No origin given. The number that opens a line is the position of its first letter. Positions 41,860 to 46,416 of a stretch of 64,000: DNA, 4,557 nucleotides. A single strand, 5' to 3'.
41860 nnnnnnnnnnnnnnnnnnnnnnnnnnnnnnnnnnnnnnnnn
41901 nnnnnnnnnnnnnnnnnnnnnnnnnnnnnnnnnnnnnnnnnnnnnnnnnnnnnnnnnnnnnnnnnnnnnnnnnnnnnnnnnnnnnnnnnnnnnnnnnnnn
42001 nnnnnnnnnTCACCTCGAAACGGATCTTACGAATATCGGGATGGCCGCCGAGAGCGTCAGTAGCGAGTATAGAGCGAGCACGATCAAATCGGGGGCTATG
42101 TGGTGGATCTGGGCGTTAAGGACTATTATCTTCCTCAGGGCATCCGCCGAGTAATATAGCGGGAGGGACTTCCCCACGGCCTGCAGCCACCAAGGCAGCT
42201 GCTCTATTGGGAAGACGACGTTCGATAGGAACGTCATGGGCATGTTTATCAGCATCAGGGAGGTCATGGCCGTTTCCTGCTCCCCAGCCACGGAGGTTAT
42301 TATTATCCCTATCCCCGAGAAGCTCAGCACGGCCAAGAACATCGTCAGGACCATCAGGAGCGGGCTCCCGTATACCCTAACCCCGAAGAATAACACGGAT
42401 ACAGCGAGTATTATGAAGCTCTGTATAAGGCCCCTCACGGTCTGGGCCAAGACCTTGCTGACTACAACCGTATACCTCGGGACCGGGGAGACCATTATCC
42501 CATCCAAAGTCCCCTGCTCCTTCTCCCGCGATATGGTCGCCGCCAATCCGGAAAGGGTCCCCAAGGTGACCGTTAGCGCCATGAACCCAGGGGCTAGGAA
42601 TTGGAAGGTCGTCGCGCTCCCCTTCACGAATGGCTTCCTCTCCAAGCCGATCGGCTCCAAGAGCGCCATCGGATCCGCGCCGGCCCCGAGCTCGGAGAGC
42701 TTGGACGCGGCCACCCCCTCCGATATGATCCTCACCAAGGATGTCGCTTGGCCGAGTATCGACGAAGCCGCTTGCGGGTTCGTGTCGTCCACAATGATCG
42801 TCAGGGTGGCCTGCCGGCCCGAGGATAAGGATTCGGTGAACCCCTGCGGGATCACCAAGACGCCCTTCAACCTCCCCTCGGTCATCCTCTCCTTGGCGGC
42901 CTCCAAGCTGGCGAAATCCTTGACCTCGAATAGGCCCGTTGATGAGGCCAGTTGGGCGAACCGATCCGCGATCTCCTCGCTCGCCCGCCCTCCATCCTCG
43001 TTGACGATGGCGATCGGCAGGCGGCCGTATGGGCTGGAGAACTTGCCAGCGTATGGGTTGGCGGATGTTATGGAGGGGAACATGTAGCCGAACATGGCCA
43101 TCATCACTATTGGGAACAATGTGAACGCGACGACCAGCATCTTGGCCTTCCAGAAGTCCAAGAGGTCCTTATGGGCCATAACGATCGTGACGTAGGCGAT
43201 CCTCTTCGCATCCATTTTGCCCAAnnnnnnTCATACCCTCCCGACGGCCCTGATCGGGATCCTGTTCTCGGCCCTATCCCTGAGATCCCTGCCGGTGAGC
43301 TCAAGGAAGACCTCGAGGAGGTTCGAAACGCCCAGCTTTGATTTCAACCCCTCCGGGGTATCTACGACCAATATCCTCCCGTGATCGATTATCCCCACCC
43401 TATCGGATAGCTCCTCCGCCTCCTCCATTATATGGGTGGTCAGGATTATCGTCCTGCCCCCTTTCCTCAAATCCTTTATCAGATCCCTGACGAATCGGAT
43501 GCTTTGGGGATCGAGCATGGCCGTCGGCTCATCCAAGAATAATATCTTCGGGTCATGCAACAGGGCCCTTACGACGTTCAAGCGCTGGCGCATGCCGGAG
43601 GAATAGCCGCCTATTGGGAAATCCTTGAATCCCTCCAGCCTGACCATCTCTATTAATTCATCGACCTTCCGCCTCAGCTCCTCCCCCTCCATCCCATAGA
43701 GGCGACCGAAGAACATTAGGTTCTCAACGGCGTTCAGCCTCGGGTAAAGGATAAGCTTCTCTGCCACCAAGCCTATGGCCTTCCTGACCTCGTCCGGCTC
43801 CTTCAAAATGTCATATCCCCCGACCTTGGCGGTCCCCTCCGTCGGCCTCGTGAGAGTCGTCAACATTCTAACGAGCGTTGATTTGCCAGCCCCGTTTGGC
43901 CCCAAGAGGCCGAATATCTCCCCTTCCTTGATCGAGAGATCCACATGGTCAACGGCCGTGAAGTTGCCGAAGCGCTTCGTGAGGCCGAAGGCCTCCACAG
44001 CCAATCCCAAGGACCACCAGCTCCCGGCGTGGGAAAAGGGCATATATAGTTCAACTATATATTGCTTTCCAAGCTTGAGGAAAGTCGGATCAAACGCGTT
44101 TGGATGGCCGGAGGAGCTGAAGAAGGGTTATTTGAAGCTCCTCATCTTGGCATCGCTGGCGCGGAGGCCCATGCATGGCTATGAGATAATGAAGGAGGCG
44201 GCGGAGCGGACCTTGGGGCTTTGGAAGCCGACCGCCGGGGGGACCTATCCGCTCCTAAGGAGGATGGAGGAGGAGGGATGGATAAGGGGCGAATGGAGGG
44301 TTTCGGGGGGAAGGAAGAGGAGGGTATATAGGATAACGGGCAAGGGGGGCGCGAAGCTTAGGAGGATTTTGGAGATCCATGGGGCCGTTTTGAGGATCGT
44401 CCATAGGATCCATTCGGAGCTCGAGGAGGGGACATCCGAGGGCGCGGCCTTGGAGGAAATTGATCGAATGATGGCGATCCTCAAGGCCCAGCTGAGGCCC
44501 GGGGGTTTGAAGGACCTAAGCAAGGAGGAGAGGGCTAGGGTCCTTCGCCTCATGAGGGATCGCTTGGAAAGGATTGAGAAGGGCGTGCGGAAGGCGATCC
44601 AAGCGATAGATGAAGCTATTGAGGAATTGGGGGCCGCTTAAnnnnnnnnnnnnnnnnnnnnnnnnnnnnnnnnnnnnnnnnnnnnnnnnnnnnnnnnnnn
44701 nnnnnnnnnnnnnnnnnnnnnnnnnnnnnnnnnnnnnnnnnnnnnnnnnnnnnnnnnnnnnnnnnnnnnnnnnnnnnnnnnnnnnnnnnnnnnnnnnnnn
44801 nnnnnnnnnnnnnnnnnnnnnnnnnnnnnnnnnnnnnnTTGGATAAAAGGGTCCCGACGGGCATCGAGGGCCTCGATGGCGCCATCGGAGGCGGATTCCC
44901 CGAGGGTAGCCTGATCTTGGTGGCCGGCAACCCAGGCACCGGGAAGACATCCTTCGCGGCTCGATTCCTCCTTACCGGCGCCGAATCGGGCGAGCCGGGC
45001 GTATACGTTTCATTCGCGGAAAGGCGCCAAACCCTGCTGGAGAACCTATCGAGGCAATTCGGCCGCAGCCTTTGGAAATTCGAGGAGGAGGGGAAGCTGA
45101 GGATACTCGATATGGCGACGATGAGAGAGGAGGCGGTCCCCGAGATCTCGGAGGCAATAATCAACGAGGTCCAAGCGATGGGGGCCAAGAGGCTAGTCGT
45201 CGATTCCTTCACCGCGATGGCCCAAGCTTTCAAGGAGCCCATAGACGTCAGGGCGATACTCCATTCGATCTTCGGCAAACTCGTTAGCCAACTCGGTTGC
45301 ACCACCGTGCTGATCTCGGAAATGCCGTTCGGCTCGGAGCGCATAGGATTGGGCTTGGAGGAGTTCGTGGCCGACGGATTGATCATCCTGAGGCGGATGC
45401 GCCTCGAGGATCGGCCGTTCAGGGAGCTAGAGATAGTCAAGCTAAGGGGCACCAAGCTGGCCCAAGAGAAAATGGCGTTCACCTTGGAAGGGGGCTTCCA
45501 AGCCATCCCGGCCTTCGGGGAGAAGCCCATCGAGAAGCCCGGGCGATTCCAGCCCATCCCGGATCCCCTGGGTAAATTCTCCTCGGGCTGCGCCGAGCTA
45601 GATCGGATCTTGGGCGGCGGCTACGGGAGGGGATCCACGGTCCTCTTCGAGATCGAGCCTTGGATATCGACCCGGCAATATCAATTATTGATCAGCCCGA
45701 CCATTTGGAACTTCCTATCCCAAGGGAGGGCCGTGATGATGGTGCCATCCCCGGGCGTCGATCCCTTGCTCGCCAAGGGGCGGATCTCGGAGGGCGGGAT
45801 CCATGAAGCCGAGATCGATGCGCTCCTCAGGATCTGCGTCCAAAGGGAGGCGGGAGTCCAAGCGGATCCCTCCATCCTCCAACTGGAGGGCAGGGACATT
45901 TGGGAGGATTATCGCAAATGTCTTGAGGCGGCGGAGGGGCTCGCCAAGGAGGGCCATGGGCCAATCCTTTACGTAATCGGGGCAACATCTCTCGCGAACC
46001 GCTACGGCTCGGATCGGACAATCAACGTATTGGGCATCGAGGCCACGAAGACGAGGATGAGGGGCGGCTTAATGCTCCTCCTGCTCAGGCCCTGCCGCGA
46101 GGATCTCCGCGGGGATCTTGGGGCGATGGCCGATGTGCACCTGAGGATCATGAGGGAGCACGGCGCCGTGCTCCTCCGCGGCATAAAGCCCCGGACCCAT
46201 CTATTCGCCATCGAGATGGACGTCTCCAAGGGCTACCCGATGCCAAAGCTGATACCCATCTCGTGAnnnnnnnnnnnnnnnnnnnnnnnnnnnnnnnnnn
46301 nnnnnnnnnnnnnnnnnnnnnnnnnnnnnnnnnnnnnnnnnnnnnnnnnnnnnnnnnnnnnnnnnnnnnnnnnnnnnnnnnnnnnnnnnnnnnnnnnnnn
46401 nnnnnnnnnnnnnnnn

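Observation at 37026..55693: Giant secreted protein and a distant small anchored protein share the same terminal domain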

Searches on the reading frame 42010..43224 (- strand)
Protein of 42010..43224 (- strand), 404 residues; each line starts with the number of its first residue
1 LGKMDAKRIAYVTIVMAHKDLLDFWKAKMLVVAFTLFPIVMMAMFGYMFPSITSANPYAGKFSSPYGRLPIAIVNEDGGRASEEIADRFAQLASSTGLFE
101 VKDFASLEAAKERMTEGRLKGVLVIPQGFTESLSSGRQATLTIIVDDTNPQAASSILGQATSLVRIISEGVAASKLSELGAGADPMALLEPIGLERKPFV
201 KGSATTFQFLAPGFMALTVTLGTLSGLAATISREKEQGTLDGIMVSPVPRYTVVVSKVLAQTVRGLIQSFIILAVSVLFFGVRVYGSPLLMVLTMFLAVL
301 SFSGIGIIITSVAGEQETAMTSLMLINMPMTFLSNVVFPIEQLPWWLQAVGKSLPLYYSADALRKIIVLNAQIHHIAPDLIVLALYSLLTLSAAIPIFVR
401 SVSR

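Call 16: search_protein_families(library=pfam, proteins=[window:42010-43224:-], max_evalue=0.01)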
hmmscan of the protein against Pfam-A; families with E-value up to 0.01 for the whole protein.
window:42010-43224:- (404 aa): 5 families
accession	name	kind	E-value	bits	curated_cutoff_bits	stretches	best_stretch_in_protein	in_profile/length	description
PF12698.13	ABC2_membrane_3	-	6.7e-51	173.9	31.6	1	31-395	4-346/347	ABC-2 family transporter protein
PF01061.29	ABC2_membrane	-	4.7e-33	115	26.9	1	207-367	48-210/211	ABC-2 type transporter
PF12679.13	ABC2_membrane_2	-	5.5e-15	55.8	27.2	1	15-339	2-205/283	ABC-2 family transporter protein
PF03379.19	CcmB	-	2e-08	34.3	24.9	1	206-330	43-166/215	CcmB protein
PF12730.13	ABC2_membrane_4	-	1.9e-05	25.2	27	1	194-325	41-171/179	ABC-2 family transporter protein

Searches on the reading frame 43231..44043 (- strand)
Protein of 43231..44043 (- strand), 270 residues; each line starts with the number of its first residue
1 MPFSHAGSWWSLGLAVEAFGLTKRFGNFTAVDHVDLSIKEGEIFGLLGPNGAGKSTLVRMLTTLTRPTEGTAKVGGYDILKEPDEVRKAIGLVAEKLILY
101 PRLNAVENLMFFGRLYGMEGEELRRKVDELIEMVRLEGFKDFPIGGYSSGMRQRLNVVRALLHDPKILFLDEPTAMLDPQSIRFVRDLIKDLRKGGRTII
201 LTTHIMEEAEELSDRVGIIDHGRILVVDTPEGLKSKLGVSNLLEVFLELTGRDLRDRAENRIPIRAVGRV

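Call 16: search_protein_families(library=pfam, proteins=[window:43231-44043:-], max_evalue=0.01)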
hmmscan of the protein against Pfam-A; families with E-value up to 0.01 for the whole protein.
window:43231-44043:- (270 aa): 10 families
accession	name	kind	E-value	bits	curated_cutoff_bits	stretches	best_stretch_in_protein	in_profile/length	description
PF00005.33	ABC_tran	-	2e-33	116.4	25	1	32-175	2-137/137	ABC transporter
PF13304.12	AAA_21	-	6.6e-16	59.7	27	1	140-206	231-300/304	AAA domain, putative AbiEii toxin, Type IV TA system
PF13175.12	AAA_15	-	9.1e-05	22.7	32.1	0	27-66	10-48/374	AAA ATPase domain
PF13514.12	AAA_27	-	0.00036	20.6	22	1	23-64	9-49/206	AAA domain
PF02463.25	SMC_N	-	0.00048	20.1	40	0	167-212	161-208/220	RecF/RecN/SMC N terminal domain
PF13555.12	AAA_29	-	0.00069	19.8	27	1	32-67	13-48/61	P-loop containing region of AAA domain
PF13476.12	AAA_23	-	0.0021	19.1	27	1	25-62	7-40/201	AAA domain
PF13166.12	AAA_13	-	0.0029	16.8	36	0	48-66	23-41/713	AAA domain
PF00004.35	AAA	-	0.0046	17.8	21.2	0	46-209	3-114/131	ATPase family associated with various cellular activities (AAA)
PF13401.12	AAA_22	-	0.0092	16.7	27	0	46-190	10-109/130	AAA domain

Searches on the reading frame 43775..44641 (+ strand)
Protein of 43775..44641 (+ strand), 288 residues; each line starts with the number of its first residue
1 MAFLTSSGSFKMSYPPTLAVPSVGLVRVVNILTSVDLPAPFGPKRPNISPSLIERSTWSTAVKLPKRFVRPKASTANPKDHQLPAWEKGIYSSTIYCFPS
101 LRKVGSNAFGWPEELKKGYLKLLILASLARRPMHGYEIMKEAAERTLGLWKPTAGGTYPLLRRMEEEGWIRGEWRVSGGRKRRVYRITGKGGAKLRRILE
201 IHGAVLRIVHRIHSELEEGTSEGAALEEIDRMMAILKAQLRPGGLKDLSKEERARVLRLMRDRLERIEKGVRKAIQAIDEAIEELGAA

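Call 16: search_protein_families(library=pfam, proteins=[window:43775-44641:+], max_evalue=0.01)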
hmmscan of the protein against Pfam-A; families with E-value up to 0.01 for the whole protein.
window:43775-44641:+ (288 aa): 1 family
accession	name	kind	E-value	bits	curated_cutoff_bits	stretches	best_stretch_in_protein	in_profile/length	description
PF03551.20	PadR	-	4.8e-21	75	27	1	124-196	1-74/75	Transcriptional regulator PadR-like family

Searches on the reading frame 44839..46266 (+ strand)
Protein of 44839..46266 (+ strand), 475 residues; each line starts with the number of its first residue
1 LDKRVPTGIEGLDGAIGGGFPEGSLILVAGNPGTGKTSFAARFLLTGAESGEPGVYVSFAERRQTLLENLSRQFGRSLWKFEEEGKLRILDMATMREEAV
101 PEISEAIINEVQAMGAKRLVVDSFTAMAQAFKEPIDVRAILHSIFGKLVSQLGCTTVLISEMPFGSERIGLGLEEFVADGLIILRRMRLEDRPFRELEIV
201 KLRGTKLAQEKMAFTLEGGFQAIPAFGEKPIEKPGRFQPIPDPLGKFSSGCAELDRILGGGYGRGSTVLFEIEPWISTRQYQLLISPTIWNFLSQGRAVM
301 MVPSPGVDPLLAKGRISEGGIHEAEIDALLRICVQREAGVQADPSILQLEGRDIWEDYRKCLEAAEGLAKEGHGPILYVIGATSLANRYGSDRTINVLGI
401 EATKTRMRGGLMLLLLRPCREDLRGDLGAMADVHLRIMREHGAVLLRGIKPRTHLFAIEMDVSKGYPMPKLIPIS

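Call 16: search_protein_families(library=pfam, proteins=[window:44839-46266:+], max_evalue=0.01)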
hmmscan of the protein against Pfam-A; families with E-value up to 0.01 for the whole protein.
window:44839-46266:+ (475 aa): 10 families
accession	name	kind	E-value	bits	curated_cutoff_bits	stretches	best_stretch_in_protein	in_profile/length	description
PF06745.19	ATPase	-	2.4e-58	197.7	26.6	1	5-216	1-219/231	KaiC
PF20440.3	GvpD_bR2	-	5.9e-15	55.9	27.9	1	237-311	2-76/254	GvpD basic region 2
PF13481.12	AAA_25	-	1.5e-10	41.5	27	1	9-159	19-187/195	AAA domain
PF03796.21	DnaB_C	-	5.4e-06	26.4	27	1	5-70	2-67/255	DnaB-like helicase C terminal domain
PF05625.17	PAXNEB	-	2.6e-05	23.9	28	0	6-42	20-56/366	PAXNEB protein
PF13191.12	AAA_16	-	0.00039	21.4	32.6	1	22-77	23-85/167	AAA ATPase domain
PF05729.18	NACHT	-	0.00049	20.4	26.7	1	25-176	2-143/167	NACHT domain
PF07088.17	GvpD_P-loop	-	0.0005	20.5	24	1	23-86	10-62/189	GvpD gas vesicle protein, P-loop domain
PF13401.12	AAA_22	-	0.00061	20.5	27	1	24-115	6-97/130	AAA domain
PF23442.1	DUF7125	-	0.00078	19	29.1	0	4-38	3-37/207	Family of unknown function (DUF7125)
